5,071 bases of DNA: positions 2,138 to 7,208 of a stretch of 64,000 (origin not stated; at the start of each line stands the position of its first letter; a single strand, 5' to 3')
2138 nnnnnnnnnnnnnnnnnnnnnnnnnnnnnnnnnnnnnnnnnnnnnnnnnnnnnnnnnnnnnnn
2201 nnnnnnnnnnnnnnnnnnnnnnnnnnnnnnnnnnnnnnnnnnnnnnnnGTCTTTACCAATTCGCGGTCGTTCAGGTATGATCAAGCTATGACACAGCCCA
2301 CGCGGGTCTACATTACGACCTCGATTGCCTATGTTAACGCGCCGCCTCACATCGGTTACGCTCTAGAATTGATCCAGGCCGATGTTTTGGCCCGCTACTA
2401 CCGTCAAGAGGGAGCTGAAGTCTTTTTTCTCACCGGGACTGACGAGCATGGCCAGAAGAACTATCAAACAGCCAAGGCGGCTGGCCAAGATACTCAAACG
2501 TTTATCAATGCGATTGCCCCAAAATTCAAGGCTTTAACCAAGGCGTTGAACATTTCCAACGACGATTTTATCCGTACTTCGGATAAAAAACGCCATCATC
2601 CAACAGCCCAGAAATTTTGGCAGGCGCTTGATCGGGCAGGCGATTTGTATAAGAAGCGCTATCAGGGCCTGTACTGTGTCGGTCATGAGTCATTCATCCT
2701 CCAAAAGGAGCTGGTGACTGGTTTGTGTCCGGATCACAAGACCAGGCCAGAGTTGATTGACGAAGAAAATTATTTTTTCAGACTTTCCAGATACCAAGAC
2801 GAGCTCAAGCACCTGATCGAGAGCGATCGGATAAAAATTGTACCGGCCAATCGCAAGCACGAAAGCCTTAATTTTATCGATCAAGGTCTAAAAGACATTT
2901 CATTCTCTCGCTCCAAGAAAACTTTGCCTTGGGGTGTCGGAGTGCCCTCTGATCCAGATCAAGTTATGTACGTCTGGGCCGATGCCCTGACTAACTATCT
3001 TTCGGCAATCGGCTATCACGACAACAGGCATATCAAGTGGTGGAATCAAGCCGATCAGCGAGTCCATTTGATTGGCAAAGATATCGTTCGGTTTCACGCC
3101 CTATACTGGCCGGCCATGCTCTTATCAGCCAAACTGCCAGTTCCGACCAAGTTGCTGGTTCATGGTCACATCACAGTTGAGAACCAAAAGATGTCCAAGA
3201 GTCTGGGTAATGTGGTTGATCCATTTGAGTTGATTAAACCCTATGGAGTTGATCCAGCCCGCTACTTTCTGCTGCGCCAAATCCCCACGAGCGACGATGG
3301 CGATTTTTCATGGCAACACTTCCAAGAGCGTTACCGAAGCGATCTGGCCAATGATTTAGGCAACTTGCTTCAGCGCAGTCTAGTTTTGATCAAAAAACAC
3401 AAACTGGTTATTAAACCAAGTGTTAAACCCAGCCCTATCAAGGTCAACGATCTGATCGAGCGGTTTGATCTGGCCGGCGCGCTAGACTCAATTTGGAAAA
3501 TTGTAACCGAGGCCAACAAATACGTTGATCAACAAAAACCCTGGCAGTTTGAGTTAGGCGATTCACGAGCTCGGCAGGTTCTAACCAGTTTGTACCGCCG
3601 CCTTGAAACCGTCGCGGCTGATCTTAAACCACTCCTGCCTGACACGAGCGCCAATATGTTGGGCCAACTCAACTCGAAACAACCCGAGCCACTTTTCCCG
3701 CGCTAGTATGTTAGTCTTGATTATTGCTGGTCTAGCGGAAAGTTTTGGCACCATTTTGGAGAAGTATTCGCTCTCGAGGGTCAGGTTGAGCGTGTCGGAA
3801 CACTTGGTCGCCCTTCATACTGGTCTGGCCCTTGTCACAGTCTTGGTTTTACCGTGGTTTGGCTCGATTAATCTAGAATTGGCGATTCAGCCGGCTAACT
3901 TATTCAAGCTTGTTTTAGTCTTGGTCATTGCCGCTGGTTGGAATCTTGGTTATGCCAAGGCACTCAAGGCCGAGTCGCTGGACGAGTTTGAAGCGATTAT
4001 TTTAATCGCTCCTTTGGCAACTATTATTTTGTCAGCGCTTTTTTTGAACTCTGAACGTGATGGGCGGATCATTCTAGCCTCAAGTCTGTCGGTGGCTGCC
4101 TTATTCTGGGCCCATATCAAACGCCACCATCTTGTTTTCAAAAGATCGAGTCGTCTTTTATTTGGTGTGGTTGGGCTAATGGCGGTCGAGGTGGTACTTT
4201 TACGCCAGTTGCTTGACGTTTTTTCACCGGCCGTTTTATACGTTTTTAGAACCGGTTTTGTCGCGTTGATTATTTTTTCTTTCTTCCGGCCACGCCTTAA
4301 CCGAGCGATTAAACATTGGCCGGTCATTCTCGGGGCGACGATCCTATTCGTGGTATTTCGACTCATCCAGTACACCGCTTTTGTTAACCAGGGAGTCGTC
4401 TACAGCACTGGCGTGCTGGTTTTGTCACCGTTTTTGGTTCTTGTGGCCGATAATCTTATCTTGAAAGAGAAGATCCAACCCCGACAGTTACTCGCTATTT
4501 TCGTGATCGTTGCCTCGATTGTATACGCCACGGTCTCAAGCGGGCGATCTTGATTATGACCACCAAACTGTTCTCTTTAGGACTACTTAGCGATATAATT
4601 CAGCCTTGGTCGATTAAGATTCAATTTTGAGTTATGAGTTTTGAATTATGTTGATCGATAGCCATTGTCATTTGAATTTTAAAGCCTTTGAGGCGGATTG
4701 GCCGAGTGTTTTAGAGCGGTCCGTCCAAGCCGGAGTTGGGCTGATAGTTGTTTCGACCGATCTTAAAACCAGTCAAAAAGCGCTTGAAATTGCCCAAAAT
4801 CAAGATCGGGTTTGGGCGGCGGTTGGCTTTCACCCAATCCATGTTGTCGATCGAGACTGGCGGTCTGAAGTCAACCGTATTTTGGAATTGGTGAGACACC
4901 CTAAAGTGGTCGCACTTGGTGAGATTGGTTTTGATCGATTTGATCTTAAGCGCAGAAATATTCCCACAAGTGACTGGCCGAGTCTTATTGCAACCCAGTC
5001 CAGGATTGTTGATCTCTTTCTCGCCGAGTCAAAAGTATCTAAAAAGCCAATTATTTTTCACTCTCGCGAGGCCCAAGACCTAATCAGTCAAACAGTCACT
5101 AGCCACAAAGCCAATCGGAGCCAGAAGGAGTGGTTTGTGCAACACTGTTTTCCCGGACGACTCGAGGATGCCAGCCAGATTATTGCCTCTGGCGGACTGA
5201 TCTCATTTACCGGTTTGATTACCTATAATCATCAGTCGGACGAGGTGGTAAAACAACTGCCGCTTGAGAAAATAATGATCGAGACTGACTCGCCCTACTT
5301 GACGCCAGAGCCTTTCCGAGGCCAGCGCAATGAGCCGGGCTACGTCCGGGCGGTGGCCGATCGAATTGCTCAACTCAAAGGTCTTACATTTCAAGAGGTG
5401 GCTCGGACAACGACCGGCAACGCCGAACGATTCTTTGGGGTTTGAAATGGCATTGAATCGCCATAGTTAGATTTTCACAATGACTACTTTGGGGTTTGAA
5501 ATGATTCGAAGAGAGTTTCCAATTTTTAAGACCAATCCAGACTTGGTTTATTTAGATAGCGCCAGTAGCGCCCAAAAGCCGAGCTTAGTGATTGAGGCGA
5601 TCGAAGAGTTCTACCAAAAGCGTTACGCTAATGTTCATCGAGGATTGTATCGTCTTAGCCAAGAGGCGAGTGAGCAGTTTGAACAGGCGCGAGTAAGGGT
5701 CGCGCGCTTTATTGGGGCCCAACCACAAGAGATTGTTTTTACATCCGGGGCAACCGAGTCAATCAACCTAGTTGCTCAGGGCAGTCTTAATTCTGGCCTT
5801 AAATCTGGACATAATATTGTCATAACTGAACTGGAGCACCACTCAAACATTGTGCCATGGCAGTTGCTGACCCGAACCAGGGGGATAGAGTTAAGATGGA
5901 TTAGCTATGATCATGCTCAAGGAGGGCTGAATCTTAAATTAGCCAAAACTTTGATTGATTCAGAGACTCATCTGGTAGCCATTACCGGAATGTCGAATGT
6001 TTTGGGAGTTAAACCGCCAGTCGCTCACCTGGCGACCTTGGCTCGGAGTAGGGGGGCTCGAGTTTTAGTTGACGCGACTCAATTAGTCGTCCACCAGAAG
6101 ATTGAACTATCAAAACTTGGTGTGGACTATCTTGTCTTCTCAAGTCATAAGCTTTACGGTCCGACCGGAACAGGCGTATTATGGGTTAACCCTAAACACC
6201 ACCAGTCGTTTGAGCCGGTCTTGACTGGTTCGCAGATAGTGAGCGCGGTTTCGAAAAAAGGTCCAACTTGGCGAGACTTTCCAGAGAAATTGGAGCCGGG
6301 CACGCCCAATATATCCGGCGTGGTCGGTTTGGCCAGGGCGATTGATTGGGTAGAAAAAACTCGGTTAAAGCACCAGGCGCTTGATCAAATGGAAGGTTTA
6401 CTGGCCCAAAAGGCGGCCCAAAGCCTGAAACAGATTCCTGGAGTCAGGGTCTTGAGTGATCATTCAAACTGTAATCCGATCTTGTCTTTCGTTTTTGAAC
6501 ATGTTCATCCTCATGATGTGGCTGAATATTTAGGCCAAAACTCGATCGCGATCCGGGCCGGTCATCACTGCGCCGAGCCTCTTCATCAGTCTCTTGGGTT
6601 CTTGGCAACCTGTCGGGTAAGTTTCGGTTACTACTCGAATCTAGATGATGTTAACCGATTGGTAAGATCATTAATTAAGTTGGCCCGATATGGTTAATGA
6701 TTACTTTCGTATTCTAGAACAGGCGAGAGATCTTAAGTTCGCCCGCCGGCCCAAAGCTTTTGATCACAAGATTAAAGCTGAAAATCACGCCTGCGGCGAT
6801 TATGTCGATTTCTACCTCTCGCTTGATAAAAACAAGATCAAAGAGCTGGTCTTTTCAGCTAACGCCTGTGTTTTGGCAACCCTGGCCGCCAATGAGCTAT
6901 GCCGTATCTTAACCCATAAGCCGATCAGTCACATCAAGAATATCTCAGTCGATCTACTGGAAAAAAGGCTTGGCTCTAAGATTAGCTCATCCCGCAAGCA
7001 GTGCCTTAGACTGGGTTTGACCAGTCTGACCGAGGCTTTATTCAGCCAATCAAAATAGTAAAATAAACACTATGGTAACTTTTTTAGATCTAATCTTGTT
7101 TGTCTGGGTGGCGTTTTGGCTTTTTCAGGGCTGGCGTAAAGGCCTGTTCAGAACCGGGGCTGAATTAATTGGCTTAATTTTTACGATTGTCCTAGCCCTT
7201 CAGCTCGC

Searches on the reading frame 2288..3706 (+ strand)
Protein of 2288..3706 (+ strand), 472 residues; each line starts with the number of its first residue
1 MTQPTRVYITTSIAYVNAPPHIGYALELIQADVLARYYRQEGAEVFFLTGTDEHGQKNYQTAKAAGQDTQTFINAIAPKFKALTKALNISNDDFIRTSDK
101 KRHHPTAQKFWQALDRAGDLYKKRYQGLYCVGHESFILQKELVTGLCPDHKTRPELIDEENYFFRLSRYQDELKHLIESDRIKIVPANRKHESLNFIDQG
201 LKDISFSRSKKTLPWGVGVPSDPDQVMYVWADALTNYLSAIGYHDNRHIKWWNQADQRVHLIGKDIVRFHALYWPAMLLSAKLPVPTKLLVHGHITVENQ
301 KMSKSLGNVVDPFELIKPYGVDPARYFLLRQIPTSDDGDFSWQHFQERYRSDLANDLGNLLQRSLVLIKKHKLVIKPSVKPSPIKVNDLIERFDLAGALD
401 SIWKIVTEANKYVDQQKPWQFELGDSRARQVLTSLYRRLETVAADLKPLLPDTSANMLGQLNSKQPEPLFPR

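Call 70: search_protein_families(library=pfam, proteins=[window:2288-3706:+], max_evalue=0.001)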
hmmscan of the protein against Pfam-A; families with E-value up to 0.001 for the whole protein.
window:2288-3706:+ (472 aa): 3 families
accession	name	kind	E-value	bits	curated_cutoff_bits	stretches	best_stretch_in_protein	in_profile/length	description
PF09334.17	tRNA-synt_1g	-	3.8e-108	362.2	20.1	2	151-364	173-390/391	tRNA synthetases class I (M)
PF00133.28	tRNA-synt_1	-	3.9e-20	72.5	22.7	2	225-336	297-409/414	tRNA synthetases class I (I, L, M and V)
PF01406.26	tRNA-synt_1e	-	9.4e-13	48.6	27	2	289-331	240-283/301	tRNA synthetases class I (C) catalytic domain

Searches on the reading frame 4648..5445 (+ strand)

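Call 70: search_protein_families(library=pfam, proteins=[window:4648-5445:+], max_evalue=0.001)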
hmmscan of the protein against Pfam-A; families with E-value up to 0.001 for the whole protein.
window:4648-5445:+ (265 aa): 1 family
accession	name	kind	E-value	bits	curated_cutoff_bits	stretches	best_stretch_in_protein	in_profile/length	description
PF01026.27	TatD_DNase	-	5.1e-67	226.4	27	1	3-264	1-253/253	TatD related DNase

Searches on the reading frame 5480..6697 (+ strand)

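Call 70: search_protein_families(library=pfam, proteins=[window:5480-6697:+], max_evalue=0.001)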
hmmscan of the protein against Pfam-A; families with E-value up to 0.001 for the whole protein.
window:5480-6697:+ (405 aa): 2 families
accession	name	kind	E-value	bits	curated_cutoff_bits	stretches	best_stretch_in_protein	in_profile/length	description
PF00266.25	Aminotran_5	-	2.1e-124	415.7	21.5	1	23-394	1-371/371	Aminotransferase class-V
PF00155.27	Aminotran_1_2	-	2.4e-07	30.7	19.7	1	69-198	46-185/361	Aminotransferase class I and II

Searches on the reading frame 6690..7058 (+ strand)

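Call 70: search_protein_families(library=pfam, proteins=[window:6690-7058:+], max_evalue=0.001)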
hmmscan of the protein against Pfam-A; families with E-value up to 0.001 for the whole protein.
window:6690-7058:+ (122 aa): 1 family
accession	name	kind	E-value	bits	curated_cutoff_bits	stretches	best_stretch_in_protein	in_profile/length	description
PF01592.21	NifU_N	-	1.1e-07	32.5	22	1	28-117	27-117/127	NifU-like N terminal domain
